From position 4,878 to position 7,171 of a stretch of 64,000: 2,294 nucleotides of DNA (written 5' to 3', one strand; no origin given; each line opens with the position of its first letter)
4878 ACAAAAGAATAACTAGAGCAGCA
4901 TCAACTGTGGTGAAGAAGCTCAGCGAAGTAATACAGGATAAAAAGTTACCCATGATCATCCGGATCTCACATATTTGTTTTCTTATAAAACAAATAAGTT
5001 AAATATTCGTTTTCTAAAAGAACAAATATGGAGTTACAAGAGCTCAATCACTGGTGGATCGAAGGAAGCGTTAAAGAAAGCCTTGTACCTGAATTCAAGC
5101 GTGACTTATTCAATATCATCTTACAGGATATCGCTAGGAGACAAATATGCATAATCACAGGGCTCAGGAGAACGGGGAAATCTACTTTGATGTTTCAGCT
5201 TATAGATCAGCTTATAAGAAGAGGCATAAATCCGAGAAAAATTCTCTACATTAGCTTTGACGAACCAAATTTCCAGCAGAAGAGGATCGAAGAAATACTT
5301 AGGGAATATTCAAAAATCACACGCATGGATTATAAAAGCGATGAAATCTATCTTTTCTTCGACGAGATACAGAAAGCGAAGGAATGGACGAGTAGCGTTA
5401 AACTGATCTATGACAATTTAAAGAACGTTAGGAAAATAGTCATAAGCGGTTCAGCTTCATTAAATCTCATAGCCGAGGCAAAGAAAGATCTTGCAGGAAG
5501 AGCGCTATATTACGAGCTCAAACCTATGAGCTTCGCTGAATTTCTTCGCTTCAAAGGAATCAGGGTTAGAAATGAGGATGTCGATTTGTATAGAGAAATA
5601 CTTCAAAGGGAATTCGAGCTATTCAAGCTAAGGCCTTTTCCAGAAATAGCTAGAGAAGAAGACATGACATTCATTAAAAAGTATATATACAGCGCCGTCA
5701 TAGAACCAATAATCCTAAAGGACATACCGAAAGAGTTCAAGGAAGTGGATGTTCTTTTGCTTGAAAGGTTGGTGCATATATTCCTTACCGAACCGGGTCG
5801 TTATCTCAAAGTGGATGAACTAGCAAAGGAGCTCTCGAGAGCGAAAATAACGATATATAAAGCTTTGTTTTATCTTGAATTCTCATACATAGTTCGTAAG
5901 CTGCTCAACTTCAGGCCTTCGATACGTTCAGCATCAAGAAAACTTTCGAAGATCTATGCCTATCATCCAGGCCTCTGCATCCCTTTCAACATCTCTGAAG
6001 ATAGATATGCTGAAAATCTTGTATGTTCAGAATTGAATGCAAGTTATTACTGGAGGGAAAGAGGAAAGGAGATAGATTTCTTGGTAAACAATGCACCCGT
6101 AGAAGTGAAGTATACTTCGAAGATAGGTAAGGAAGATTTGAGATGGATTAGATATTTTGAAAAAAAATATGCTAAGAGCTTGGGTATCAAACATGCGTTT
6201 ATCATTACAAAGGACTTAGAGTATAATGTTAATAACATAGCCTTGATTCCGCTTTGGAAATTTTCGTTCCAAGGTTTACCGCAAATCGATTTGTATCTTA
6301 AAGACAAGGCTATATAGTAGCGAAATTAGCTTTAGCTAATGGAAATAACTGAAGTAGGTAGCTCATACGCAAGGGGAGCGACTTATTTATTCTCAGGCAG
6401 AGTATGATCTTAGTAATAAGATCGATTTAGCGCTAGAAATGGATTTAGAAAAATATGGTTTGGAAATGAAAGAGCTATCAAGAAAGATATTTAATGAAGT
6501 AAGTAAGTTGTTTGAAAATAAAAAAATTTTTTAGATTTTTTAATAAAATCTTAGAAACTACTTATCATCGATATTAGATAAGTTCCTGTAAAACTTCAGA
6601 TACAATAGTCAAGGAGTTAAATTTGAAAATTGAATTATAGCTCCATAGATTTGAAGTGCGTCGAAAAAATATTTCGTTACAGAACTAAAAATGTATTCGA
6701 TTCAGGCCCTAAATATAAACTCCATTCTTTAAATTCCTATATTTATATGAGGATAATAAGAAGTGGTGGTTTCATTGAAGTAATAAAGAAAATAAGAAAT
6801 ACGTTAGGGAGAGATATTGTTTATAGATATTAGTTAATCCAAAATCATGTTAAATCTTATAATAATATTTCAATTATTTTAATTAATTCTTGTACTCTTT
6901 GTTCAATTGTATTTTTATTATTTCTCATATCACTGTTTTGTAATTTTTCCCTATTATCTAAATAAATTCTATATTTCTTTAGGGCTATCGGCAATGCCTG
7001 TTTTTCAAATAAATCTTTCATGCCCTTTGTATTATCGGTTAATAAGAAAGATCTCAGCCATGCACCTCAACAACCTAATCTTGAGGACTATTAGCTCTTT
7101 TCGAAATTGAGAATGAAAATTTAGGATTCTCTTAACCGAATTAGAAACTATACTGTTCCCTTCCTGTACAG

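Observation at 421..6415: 180-bp imperfect direct repeats with a 79-bp perfect core bracket a 5.8-kb cassette (flippase, GT4, AT-rich orphan, DUF4143 ATPase)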

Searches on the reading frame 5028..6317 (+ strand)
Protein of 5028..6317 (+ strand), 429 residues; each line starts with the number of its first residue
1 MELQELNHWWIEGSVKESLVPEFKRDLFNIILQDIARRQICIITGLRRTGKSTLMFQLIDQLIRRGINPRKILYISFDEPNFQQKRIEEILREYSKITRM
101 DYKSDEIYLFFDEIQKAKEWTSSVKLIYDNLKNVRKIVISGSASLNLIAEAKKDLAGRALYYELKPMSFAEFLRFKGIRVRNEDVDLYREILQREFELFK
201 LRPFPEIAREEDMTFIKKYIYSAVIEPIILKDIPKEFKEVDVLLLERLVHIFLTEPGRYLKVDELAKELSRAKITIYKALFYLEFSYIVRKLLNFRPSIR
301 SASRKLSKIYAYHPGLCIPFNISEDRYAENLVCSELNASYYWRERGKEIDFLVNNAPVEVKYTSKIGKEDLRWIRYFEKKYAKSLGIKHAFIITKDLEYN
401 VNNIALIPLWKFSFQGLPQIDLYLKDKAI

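Call 8: search_protein_families(library=pfam, proteins=[window:5028-6317:+], max_evalue=0.01)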
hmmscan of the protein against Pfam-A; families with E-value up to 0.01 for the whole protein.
window:5028-6317:+ (429 aa): 7 families
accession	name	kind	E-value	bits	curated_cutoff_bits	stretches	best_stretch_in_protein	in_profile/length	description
PF13173.12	AAA_14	-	7.3e-36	123.5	27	1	38-173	2-129/129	AAA domain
PF13635.12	DUF4143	-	4.7e-14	52.9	28.1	1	231-362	2-159/160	Domain of unknown function (DUF4143)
PF01637.24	ATPase_2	-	3.5e-06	27.4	33.2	0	37-77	19-57/225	ATPase domain predominantly from Archaea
PF13481.12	AAA_25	-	8.3e-05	22.7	27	1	34-113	29-121/195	AAA domain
PF24883.2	NPHP3_N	-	0.00032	21.4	24.8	1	26-95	10-76/164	Nephrocystin 3, N-terminal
PF20720.3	nSTAND3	-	0.00098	19.3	27.2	1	27-72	6-51/155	Novel STAND NTPase 3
PF13401.12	AAA_22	-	0.0016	19.2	27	1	37-100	4-64/130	AAA domain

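Call 13: find_encoding_contigs(protein=window:5028-6317:+, flank=10000, max_places=10)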
Protein window:5028-6317:+ (429 aa): 4 contigs read that carry it; 3 places shown.
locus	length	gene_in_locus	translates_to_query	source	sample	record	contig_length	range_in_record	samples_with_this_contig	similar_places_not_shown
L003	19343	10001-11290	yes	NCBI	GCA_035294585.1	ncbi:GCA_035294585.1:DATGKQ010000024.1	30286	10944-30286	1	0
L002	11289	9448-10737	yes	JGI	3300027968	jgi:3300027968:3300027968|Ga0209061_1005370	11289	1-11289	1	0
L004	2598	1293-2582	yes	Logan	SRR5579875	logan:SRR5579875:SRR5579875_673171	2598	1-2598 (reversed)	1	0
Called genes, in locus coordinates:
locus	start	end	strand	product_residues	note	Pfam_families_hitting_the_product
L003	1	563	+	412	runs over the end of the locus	PF00534:Glycos_transf_1 (weak)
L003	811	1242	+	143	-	PF05050:Methyltransf_21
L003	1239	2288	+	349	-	PF13524:Glyco_trans_1_2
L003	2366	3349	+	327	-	-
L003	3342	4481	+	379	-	PF13439:Glyco_transf_4, PF13579:Glyco_trans_4_4 (faint), PF00534:Glycos_transf_1, PF13692:Glyco_trans_1_4, PF13524:Glyco_trans_1_2 (faint)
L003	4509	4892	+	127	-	PF05168:HEPN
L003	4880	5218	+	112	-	PF22600:MTPAP-like_central (weak), PF01909:NTP_transf_2, PF18765:Polbeta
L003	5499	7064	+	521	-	PF01943:Polysacc_synt, PF13440:Polysacc_synt_3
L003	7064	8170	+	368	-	PF13439:Glyco_transf_4, PF00534:Glycos_transf_1, PF13692:Glyco_trans_1_4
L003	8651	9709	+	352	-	-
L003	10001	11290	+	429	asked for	PF01637:ATPase_2 (faint), PF13173:AAA_14, PF13635:DUF4143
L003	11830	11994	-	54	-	-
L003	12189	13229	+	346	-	PF01073:3Beta_HSD, PF01370:Epimerase, PF02719:Polysacc_synt_2, PF04321:RmlD_sub_bind, PF16363:GDP_Man_Dehyd, PF07993:NAD_binding_4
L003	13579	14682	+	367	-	PF13439:Glyco_transf_4, PF00534:Glycos_transf_1, PF13692:Glyco_trans_1_4, PF20706:GT4-conflict (weak)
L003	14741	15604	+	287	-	PF00483:NTP_transferase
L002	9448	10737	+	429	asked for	PF01637:ATPase_2 (faint), PF13173:AAA_14, PF13635:DUF4143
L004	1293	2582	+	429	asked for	PF01637:ATPase_2 (faint), PF13173:AAA_14, PF13635:DUF4143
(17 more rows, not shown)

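Call 24: find_homologous_proteins(query=window:5028-6317:+, max_evalue=1e-30)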
Query window:5028-6317:+ (429 aa): 379 proteins with E <= 1e-30 among 8000 candidates; the best 120 are listed.
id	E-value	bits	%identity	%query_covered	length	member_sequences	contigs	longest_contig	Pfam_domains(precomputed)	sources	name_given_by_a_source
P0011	5.5e-279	943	100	100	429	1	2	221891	PF13173.13,PF13635.13,PF01637.25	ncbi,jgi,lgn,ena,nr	ncbi:MAG TPA: ATP-binding protein [Geobacterales bacterium]|nr:ATP-binding protein [Geobacterales ba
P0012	9.4e-193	659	68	97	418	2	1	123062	PF13173.13,PF13635.13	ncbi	ncbi:MAG: ATP-binding protein [Conexivisphaerales archaeon]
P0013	1.8e-184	632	64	97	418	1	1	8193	PF13173.13,PF13635.13,PF01637.25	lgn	-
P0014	2.2e-181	621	63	97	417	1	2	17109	PF13173.13,PF13635.13,PF01637.25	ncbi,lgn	-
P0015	2.4e-180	618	64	97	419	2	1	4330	PF13173.13,PF13635.13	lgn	-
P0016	2.1e-179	615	65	97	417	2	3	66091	PF13173.13,PF13635.13,PF13481.13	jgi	jgi:predicted AAA+ superfamily ATPase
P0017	3.2e-179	614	65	97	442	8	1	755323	PF13173.13,PF13635.13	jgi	-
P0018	3.3e-179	614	64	97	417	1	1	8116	PF13173.13,PF13635.13,PF13481.13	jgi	jgi:predicted AAA+ superfamily ATPase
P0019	2.2e-177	608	64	97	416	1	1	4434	PF13173.13,PF13635.13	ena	-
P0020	3.3e-177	608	64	97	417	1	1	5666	PF13173.13,PF13635.13,PF01637.25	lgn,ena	-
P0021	9.4e-176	603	64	97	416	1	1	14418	PF13173.13,PF13635.13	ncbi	-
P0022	1.7e-175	602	64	97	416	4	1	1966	PF13173.13,PF13635.13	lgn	-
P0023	2.1e-174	598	63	97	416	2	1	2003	PF13173.13,PF13635.13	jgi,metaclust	metaclust:\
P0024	6.0e-174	597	63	97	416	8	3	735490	PF13173.13,PF13635.13,PF01637.25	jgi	jgi:predicted AAA+ superfamily ATPase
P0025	7.6e-173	593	64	97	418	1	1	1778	PF13173.13,PF13635.13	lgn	-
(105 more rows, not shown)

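Call 25: find_encoding_contigs(protein=P0012, flank=6000, max_places=2)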
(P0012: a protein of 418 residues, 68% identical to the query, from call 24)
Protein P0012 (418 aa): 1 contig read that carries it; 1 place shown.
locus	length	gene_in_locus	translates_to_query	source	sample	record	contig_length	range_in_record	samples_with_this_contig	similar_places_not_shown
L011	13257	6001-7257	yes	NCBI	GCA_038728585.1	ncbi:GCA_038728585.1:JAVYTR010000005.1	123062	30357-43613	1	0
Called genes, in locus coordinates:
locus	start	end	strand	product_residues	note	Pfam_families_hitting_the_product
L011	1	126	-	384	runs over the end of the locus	PF04295:GD_AH_second, PF20629:GD_AH_C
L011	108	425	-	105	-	PF08666:SAF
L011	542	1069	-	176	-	PF04199:Cyclase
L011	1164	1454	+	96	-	PF03795:YCII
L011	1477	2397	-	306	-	PF02558:ApbA, PF03807:F420_oxidored, PF08546:ApbA_C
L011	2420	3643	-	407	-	PF00682:HMGL-like, PF22617:HCS_D2 (weak)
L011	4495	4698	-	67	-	-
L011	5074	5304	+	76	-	PF04014:MazE_antitoxin (weak)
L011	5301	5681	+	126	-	PF01850:PIN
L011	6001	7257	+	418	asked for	PF13173:AAA_14, PF13635:DUF4143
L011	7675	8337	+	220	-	PF01637:ATPase_2 (faint), PF13173:AAA_14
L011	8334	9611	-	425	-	PF27234:MJ0013, PF07282:Cas12f1-like_TNB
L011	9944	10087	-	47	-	-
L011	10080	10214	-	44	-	-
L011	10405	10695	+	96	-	-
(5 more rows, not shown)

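Call 26: find_encoding_contigs(protein=P0016, flank=6000, max_places=3)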
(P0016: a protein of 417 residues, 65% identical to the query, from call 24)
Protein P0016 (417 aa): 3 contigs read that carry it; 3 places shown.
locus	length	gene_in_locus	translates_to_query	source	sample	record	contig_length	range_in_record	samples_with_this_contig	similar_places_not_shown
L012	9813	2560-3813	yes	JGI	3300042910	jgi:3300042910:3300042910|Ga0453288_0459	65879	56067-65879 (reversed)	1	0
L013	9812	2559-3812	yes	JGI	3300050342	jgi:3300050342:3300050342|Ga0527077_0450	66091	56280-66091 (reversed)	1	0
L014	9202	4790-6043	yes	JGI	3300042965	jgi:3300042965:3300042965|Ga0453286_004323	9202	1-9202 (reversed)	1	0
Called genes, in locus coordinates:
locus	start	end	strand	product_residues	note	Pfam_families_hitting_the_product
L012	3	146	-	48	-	?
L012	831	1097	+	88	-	-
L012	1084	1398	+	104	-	PF10049:DUF2283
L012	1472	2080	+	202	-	-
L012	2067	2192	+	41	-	-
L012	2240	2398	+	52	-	-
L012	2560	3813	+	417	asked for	PF13481:AAA_25 (weak), PF13173:AAA_14, PF13635:DUF4143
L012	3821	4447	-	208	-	PF13240:Zn_Ribbon_1 (weak), PF13248:Zn_ribbon_3 (weak), PF24460:DUF7575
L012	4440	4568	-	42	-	-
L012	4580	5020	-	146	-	PF00011:HSP20, PF04969:CS (weak), PF17886:ArsA_HSP20 (weak)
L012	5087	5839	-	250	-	PF00149:Metallophos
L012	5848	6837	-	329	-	PF04055:Radical_SAM, PF19238:Radical_SAM_2 (weak)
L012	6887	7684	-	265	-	-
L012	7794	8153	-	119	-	-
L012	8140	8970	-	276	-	-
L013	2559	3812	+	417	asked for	PF13481:AAA_25 (weak), PF13173:AAA_14, PF13635:DUF4143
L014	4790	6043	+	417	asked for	PF13481:AAA_25 (weak), PF13173:AAA_14, PF13635:DUF4143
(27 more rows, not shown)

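Call 37: search_protein_families(library=padloc, proteins=[window:5028-6317:+], max_evalue=0.1)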
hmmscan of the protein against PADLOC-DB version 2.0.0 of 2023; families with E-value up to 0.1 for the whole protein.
window:5028-6317:+ (429 aa): 9 families
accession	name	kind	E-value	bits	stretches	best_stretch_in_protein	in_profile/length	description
PDLC04787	PDC-S01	-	9.2e-56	187.5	1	23-414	11-407/412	-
PDLC04789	PDC-S01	-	8.8e-34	115.1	2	24-316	3-270/375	-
PDLC04790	PDC-S01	-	5.6e-27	92.5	1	23-385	12-390/422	-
PDLC04791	PDC-S01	-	7.9e-22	75.5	3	26-173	5-151/395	-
PDLC04786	PDC-S01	-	3.1e-20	70.3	2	37-179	19-160/439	-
PDLC04788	PDC-S01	-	4.8e-14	50.1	1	37-219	18-183/448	-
PDLC04792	PDC-S01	-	8.5e-13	45.7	2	37-179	18-158/452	-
PDLC04140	mad8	-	6.6e-06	23.8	1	26-140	16-129/314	mads_8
PDLC03802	RTasHel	-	0.008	13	1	49-78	29-58/675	DRT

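Call 48: find_related_loci(query=A3, collection=metagenome_contigs, flank=4000)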
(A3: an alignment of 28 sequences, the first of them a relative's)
Query A3 (429 aa) in metagenome_contigs; peptide patterns used: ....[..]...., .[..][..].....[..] (x = any residue, [..] = any of these).
599 stretches matched a pattern (row limit reached: there are more); 463 encode a relative of the query (tblastn E <= 1e-3); the best 80 are kept; 80 distinct loci.
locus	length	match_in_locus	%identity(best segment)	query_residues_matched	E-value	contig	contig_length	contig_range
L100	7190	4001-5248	65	1-417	0e+0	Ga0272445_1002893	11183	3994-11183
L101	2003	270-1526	63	1-420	0e+0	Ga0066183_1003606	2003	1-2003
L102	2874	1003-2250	61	1-417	0e+0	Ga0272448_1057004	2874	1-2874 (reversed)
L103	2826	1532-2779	62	1-417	0e+0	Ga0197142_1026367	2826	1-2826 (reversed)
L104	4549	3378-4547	64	1-391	5e-178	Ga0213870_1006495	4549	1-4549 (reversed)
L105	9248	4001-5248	61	1-417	7e-172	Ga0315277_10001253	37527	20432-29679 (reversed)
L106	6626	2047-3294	58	1-418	6e-170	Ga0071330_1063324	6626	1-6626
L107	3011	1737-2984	59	1-418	1e-178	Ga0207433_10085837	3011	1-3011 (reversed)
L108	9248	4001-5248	59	1-418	3e-168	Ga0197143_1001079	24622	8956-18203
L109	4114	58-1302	61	1-417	1e-173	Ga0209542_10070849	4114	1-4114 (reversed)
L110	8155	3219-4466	59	1-417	9e-167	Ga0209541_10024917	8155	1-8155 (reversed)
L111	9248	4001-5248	59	1-417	9e-167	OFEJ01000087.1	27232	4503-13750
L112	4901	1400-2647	57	1-417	2e-169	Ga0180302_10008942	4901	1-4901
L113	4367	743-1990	59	1-417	2e-170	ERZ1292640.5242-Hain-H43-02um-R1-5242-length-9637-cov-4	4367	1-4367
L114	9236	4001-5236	57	2-418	2e-160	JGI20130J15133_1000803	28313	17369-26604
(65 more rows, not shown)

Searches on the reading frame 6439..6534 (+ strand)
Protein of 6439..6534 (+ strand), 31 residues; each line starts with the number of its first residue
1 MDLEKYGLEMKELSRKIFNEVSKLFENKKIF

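Call 33: find_encoding_contigs(protein=window:6439-6534:+, flank=8000, max_places=10)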
Protein window:6439-6534:+ (31 aa): 2 contigs read that carry it; 2 places shown.
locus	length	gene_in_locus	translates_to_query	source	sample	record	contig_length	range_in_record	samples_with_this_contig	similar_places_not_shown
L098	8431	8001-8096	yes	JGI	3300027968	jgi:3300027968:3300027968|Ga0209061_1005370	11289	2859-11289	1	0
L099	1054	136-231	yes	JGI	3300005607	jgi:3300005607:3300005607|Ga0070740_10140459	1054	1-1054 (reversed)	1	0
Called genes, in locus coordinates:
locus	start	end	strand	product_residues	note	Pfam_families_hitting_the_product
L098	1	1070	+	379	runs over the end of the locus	PF13439:Glyco_transf_4, PF13579:Glyco_trans_4_4 (faint), PF00534:Glycos_transf_1, PF13692:Glyco_trans_1_4, PF13524:Glyco_trans_1_2 (faint)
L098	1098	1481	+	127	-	PF05168:HEPN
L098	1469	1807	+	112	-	PF22600:MTPAP-like_central (weak), PF01909:NTP_transf_2, PF18765:Polbeta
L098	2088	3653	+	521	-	PF01943:Polysacc_synt, PF13440:Polysacc_synt_3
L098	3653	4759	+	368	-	PF13439:Glyco_transf_4, PF00534:Glycos_transf_1, PF13692:Glyco_trans_1_4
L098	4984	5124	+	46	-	-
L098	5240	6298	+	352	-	-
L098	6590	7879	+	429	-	PF01637:ATPase_2 (faint), PF13173:AAA_14, PF13635:DUF4143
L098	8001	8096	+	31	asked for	-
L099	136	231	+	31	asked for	-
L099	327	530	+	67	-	-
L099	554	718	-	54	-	-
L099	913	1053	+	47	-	?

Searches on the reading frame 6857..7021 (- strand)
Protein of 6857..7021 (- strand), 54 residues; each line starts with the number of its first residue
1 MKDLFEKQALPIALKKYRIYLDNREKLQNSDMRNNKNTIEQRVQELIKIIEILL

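Call 42: search_protein_families(library=pfam, proteins=[window:6857-7021:-], max_evalue=0.1)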
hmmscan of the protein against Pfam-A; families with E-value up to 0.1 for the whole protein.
window:6857-7021:- (54 aa): 1 family
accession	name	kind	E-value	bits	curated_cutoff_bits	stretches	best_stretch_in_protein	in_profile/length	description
PF11620.14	GABP-alpha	-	0.049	14.4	26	1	1-43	16-52/85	GA-binding protein alpha chain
